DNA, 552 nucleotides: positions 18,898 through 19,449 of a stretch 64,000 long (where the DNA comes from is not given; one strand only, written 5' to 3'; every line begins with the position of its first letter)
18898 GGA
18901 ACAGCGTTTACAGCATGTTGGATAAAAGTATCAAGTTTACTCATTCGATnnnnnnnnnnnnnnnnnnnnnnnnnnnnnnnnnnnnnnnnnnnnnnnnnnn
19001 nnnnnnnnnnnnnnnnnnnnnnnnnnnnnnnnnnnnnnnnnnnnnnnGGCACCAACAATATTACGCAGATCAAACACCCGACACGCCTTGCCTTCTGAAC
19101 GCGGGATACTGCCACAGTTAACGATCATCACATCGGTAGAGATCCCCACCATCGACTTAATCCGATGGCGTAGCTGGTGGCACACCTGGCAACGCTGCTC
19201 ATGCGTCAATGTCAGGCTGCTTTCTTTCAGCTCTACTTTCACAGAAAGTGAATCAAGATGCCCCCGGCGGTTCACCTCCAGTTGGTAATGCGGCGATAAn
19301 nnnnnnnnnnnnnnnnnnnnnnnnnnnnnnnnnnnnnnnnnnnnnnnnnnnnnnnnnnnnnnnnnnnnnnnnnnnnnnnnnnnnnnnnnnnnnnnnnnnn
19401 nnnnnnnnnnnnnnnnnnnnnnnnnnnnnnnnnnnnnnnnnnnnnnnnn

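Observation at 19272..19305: Deletion junction fusing paaF to the 3' end of paaK (paaG-paaJ missing)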

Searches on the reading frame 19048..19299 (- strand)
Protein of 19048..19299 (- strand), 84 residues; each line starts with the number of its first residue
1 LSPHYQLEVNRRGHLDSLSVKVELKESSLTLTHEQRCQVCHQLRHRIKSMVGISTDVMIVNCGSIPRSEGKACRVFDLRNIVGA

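Call 42: search_solved_structures(query=window:19048-19299:-, show_alignments=1, max_evalue=0.001)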
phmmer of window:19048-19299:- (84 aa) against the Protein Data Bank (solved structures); distinct sequences matched with E-value up to 0.001: 4.
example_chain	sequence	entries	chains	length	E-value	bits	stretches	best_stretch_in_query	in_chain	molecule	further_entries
2y4o_A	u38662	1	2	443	1.3e-13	54.1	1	1-80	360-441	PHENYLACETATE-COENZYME A LIGASE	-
2y27_A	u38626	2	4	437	6.9e-07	32.7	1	1-79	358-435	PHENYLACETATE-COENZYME A LIGASE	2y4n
3lax_A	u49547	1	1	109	5.1e-05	26.8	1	11-80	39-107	Phenylacetate-coenzyme A ligase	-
4r1l_A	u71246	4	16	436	7.2e-05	26.3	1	4-80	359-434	Phenylacetate-coenzyme A ligase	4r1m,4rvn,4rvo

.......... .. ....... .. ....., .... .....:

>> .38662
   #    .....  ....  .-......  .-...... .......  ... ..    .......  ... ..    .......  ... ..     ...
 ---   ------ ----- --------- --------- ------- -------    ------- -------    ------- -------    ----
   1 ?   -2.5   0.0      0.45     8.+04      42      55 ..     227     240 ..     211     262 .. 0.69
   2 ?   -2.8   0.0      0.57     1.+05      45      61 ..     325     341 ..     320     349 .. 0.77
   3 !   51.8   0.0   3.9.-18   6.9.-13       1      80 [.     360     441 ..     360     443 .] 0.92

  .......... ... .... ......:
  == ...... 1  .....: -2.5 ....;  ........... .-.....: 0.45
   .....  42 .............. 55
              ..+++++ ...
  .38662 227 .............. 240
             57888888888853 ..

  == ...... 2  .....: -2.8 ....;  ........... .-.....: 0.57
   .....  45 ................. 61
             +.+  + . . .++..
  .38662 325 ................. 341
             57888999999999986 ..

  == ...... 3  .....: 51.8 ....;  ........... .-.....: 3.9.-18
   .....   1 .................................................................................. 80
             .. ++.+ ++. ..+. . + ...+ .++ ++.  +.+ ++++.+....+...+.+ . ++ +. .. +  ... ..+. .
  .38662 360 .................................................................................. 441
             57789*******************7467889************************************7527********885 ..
